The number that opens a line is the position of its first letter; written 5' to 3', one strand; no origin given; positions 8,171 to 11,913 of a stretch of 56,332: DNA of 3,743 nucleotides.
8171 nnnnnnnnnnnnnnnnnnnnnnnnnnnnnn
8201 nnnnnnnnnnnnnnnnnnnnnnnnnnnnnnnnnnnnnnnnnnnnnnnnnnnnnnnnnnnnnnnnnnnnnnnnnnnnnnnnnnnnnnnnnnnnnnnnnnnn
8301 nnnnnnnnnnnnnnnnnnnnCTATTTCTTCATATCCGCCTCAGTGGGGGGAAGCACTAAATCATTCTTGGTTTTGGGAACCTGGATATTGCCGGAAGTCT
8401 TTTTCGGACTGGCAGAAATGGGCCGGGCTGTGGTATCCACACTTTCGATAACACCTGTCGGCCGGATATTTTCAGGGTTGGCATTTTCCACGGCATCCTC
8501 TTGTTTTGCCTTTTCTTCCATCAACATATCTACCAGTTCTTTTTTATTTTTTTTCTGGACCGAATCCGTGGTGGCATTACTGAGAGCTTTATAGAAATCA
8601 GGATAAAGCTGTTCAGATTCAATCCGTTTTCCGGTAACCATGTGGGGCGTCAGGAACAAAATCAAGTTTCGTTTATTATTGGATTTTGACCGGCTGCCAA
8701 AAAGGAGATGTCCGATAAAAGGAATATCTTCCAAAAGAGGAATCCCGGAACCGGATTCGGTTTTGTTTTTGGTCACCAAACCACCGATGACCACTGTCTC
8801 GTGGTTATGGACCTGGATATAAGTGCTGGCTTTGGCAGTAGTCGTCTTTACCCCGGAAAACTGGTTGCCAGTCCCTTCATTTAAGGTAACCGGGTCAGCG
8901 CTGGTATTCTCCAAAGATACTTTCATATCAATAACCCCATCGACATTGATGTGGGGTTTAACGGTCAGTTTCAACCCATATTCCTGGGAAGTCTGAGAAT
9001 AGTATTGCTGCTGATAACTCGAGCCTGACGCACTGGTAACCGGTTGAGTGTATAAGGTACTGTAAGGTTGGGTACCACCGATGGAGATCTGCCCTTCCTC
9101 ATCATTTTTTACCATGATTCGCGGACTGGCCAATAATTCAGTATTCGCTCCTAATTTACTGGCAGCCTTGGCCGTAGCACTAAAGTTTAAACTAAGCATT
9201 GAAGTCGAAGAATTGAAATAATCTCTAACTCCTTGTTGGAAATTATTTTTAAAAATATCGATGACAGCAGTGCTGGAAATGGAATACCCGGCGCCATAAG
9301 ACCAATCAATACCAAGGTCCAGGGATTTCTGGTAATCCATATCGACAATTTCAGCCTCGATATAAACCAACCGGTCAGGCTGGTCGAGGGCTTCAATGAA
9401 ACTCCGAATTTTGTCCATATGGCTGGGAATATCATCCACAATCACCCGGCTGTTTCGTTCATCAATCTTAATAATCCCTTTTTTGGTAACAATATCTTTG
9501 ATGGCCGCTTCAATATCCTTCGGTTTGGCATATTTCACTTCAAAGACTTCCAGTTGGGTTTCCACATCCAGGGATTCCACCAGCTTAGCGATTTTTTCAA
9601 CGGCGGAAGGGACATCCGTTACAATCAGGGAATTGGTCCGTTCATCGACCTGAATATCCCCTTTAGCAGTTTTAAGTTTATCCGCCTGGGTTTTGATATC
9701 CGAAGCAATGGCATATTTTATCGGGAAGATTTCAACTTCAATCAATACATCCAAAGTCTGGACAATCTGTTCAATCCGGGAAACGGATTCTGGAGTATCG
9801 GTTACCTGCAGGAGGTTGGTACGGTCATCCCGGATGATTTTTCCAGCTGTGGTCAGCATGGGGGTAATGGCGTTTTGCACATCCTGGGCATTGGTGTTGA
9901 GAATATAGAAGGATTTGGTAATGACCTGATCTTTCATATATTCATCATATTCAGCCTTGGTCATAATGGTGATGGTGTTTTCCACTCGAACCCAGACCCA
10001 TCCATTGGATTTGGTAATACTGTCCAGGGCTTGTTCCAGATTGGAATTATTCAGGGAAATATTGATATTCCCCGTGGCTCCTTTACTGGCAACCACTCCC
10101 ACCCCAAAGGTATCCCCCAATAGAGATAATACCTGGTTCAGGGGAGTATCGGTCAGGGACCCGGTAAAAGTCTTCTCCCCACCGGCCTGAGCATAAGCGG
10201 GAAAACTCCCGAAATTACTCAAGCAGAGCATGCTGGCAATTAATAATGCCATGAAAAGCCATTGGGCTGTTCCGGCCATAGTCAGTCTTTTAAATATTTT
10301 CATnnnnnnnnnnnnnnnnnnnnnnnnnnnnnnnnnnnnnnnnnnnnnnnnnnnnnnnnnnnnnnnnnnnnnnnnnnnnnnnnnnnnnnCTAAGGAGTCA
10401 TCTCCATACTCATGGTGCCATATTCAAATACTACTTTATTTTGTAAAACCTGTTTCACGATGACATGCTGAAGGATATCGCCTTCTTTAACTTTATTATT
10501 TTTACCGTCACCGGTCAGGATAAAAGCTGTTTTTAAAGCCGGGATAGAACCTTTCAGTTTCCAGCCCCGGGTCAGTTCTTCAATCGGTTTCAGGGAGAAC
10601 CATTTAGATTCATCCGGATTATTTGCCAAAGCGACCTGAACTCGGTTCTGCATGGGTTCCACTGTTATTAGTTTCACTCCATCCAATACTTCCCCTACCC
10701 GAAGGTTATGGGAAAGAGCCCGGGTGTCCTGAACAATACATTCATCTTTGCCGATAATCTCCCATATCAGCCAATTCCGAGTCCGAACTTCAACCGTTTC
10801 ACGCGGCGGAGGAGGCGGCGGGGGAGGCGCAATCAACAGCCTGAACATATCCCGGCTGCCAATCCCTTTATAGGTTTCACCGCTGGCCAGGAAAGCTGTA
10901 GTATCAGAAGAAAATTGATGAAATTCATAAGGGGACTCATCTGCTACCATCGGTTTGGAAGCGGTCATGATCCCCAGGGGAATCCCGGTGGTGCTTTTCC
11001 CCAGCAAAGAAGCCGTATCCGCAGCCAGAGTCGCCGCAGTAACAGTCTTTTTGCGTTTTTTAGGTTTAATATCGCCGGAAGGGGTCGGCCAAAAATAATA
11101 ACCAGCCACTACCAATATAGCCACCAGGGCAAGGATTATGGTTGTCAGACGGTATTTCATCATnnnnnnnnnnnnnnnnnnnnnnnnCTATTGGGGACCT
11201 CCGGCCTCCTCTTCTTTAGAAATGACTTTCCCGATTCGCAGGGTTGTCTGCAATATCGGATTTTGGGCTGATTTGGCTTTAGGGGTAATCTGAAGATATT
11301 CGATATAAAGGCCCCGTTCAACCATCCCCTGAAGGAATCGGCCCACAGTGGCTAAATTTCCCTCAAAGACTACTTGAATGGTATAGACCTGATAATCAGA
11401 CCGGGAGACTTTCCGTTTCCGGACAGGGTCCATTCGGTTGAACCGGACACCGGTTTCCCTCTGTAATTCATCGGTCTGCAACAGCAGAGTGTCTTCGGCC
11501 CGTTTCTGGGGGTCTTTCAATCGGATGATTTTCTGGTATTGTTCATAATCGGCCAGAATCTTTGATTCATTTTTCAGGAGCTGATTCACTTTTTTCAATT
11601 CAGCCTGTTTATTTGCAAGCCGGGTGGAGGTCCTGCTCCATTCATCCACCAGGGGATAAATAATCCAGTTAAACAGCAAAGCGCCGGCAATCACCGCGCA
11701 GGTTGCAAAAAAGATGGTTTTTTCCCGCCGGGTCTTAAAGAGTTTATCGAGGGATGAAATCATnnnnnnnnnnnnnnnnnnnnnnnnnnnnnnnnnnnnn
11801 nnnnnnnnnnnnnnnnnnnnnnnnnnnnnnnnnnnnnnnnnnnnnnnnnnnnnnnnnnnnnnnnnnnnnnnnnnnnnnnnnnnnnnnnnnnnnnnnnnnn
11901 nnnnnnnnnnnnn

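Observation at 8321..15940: Pilus operon mixing T2SS minor pseudopilins (GspI/J/K) with T4P assembly proteins (PilM-PilN fusion, PilO, PilP-like, PilQ), but lacking ATPase, platform and prepilin peptidase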

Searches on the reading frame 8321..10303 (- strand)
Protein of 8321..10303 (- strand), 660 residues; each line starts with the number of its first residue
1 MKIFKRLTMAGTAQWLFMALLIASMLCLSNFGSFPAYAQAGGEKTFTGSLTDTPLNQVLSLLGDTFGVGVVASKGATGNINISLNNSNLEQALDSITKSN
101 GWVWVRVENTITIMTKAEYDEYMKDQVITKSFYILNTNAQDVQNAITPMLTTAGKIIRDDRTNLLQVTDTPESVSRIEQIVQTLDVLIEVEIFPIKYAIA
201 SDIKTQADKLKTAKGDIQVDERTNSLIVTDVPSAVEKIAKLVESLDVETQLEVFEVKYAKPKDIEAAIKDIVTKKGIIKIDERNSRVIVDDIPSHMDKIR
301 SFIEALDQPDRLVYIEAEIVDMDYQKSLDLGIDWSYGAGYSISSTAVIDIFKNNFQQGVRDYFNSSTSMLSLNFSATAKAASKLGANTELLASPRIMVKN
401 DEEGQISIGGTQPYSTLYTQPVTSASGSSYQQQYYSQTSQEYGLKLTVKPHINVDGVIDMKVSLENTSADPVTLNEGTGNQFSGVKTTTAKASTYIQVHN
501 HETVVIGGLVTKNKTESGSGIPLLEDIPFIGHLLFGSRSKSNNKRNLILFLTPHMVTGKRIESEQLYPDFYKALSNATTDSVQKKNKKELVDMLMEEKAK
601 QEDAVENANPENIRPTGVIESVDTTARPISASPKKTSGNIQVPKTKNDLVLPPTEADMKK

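Call 4: search_protein_families(library=pfam, proteins=[window:8321-10303:-], max_evalue=0.01)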
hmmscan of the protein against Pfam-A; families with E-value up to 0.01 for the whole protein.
window:8321-10303:- (660 aa): 4 families
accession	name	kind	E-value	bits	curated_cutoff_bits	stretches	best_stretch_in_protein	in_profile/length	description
PF03958.22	Secretin_N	-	1.3e-38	131.4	28.2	3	190-248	1-66/69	Bacterial type II/III secretion system short domain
PF00263.26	Secretin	-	1.8e-37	129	27.5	1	387-556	7-168/169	Bacterial type II and III secretion system protein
PF07660.19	STN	-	9.8e-08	32.1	28.4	1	72-116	5-52/52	Secretin and TonB N terminus short domain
PF16344.10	FecR_C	-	0.00031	21.1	24.4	1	50-113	4-70/70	FecR, C-terminal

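Call 8: search_protein_families(library=ncbifam, proteins=[window:8321-10303:-], max_evalue=0.01)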
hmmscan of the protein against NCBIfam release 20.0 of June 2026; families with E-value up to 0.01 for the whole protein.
window:8321-10303:- (660 aa): 9 families
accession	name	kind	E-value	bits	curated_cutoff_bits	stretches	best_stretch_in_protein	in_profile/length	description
TIGR02517.1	type_II_gspD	equivalog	5.1e-72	243.2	351.35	3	278-559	304-593/600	type II secretion system secretin GspD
TIGR02515.1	IV_pilus_PilQ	subfamily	5.9e-72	243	284.35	3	250-556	98-427/428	type IV pilus secretin PilQ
NF010083.0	PRK13568.1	equivalog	4e-43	147.8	554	3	264-556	140-417/419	DNA uptake porin HofQ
NF007851.2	PRK10560.1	exception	1.3e-39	136.2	598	3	254-557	122-410/412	DNA uptake porin HofQ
TIGR02516.1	type_III_yscC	equivalog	2.1e-39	135.4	238.45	3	272-556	195-461/463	type III secretion system outer membrane ring subunit SctC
TIGR02519.1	pilus_MshL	equivalog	6.2e-39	133.7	250.2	1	280-556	3-290/290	pilus (MSHA type) biogenesis protein MshL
NF011873.0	PRK15346.1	equivalog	3.6e-24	85.3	524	3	274-368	234-324/499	EscC/YscC/HrcC family type III secretion system outer membrane ring protein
TIGR02520.1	pilus_B_mal_scr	equivalog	4.1e-20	71.8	287.65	2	262-553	222-511/513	PilN family type IVB pilus formation outer membrane protein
NF042912.1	Amuc_1098_fam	equivalog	9.7e-15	53.7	750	1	488-558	729-800/805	Amuc_1098 family type IV pilus outer membrane protein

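Call 23: search_solved_structures(query=window:8321-10303:-, max_evalue=0.001)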
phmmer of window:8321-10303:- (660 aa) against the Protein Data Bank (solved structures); distinct sequences matched with E-value up to 0.001: 28.
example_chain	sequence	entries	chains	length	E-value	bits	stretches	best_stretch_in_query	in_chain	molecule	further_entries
6i1x_A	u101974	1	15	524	4.6e-28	101.5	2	277-560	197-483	Type II secretion system protein D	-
5zdh_A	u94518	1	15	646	4.6e-27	98.2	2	43-336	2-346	Type II secretion system protein D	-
5wln_G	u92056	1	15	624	5e-27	98.1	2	277-557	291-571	Type II secretion system protein D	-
6hcg_A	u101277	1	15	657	8.6e-27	97.3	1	124-587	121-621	Type II secretion system protein D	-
6w6m_A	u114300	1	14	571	2e-26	96.1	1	234-556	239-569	Type IV pilus secretin PilQ family protein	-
3jc8_Qa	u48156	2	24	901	1.2e-25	93.5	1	250-559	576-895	PilQ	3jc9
9sh1_A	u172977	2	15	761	1.4e-24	90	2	380-556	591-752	Type IV pilus biogenesis and competence protein PilQ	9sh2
4av2_A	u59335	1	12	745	2.1e-24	89.4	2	380-556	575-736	TYPE IV PILUS BIOGENESIS AND COMPETENCE PROTEIN PILQ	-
5wq8_A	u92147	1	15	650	3.9e-23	85.2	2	374-556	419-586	Type II secretion system protein D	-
5wq7_A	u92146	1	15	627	6.2e-23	84.6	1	121-558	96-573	Putative type II secretion system protein D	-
5wq9_A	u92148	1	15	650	1.8e-22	83.1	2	374-556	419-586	Type II secretion system protein D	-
6i1y_A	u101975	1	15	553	2.1e-22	82.8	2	370-556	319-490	General secretion pathway protein GspD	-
6ve2_A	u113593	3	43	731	1.9e-20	76.4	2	339-560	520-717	Fimbrial assembly protein PilQ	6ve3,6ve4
9x0w_A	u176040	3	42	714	1.9e-20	76.4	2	339-560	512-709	Fimbrial assembly protein PilQ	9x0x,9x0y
9k8v_A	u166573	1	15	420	1.6e-14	56.8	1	373-556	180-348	General secretion pathway protein D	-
3ezj_A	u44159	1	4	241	1.8e-11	46.7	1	42-248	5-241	General secretion pathway protein GspD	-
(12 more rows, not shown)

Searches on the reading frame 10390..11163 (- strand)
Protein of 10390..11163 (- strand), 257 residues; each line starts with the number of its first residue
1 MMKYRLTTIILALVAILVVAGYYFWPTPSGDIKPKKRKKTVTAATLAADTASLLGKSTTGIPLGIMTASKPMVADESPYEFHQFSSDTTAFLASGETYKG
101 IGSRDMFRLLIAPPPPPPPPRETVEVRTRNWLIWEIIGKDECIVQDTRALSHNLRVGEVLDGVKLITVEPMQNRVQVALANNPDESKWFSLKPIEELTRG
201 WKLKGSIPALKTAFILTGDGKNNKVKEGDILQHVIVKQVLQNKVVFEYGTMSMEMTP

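Call 4: search_protein_families(library=pfam, proteins=[window:10390-11163:-], max_evalue=0.01)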
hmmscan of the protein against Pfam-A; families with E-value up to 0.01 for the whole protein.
window:10390-11163:- (257 aa): 0 families

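Call 8: search_protein_families(library=ncbifam, proteins=[window:10390-11163:-], max_evalue=0.01)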
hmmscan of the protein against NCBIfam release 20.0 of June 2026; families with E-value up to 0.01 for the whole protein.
window:10390-11163:- (257 aa): 1 family
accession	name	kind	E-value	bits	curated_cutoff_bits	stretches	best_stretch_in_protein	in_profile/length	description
NF011343.0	PRK14760.1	equivalog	0.0092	15.9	54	0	7-21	4-18/24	protein YoaJ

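Call 27: search_solved_structures(query=window:10390-11163:-, max_evalue=10)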
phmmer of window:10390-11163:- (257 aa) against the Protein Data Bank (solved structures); distinct sequences matched with E-value up to 10: 3.
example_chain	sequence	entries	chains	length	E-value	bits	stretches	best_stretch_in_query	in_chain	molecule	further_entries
9f5x_2H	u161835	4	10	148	1.7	11.2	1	112-128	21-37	Cox6b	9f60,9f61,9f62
3j6b_I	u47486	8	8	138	2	10.9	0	216-242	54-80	54S ribosomal protein L38, mitochondrial | uL14m | Large ribosomal subunit protein uL14m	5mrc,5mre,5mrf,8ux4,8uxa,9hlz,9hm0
4rwt_C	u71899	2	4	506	2.5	10.6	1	104-142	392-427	Leiomodin-2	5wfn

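Call 29: find_homologous_proteins(query=window:10390-11163:-, max_evalue=0.01)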
Query window:10390-11163:- (257 aa): 6 proteins with E <= 0.01 among 2011 candidates.
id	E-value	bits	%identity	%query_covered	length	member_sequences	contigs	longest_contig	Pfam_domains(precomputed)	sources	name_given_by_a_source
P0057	8.2e-168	574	100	100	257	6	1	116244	-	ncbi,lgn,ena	-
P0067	3.0e-129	448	75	100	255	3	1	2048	-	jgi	-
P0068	4.9e-83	296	55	100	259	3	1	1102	-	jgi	jgi:hypothetical protein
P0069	3.0e-79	284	51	100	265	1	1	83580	-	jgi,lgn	-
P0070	4.5e-72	260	50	91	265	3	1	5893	-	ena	-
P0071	3.9e-67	244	44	96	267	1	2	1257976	-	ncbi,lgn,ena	-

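Call 40: predict_structure(alignment_id=A3)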
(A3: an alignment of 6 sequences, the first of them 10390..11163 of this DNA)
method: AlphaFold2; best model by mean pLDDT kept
length: 257 residues; sequences in the alignment: 6
mean_pLDDT: 70.0   pTM: 0.45
mean pLDDT of the five models: 70.0, 69.8, 68.3, 66.7, 59.6
residues with pLDDT >= 90: 72; 70-90: 89; 50-70: 15; < 50: 81
segments of 3 or more residues with pLDDT < 50: 28-77, 79-108
pLDDT, mean of each block of 10 residues (from residue 1): 72 84 57 39 32 29 32 42 40 35 45 75 83 88 79 90 91 92 90 89 92 91 91 89 90 89
secondary structure, 60 per line:
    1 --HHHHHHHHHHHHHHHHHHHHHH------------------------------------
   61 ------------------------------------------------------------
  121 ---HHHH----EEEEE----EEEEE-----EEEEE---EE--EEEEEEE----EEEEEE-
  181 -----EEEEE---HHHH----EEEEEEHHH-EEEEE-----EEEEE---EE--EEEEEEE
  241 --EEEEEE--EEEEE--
elements in order: H3-24 H124-127 E132-136 E141-145 E151-155 E163-169 E174-179 E186-190 H194-197 E202-207 E212-216 E222-226 E234-240 E243-248 E251-255

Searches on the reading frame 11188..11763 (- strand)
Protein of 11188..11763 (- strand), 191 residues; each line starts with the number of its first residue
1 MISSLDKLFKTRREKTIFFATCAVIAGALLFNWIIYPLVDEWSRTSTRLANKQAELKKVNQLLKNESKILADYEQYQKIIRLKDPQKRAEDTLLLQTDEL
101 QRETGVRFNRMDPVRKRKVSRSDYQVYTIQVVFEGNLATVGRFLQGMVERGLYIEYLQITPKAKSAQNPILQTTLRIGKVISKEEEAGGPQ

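Call 4: search_protein_families(library=pfam, proteins=[window:11188-11763:-], max_evalue=0.01)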
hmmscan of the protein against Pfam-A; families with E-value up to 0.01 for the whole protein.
window:11188-11763:- (191 aa): 2 families
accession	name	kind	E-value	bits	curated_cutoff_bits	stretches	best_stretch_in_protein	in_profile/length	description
PF04612.17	T2SSM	-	0.00016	22.3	27.8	1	11-65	12-66/160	Type II secretion system (T2SS), protein M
PF14163.11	SieB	-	0.0047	17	26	1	8-82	24-99/147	Super-infection exclusion protein B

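Call 8: search_protein_families(library=ncbifam, proteins=[window:11188-11763:-], max_evalue=0.01)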
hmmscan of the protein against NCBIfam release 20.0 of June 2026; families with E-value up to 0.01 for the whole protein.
window:11188-11763:- (191 aa): 1 family
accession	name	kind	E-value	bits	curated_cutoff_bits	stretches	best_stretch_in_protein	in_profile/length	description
NF040576.1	T2SS_GspM_XpsM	equivalog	0.0068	16.1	60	0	22-85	7-70/180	type II secretion system protein GspM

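Call 28: search_solved_structures(query=window:11188-11763:-, max_evalue=10)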
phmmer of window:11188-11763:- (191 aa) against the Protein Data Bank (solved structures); distinct sequences matched with E-value up to 10: 1.
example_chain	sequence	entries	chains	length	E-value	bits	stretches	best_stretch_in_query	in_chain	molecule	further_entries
3jc8_Oa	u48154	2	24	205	0.01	19.2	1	15-154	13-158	PilO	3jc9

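Call 70: search_protein_families(library=pfam, proteins=[window:11188-11763:-], max_evalue=0.1)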
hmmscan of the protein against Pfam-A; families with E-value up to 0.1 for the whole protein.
window:11188-11763:- (191 aa): 5 families
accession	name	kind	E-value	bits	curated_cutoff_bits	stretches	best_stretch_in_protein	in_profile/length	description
PF04612.17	T2SSM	-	0.00016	22.3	27.8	1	11-65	12-66/160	Type II secretion system (T2SS), protein M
PF14163.11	SieB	-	0.0047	17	26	1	8-82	24-99/147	Super-infection exclusion protein B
PF04350.18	PilO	-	0.011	16.3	22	1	47-165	13-127/145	Pilus assembly protein, PilO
PF13958.12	ToxN_toxin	-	0.03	15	25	0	87-125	60-98/159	Toxin ToxN, type III toxin-antitoxin system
PF03169.20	OPT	-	0.046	12.8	25.8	1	19-79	233-293/623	OPT oligopeptide transporter protein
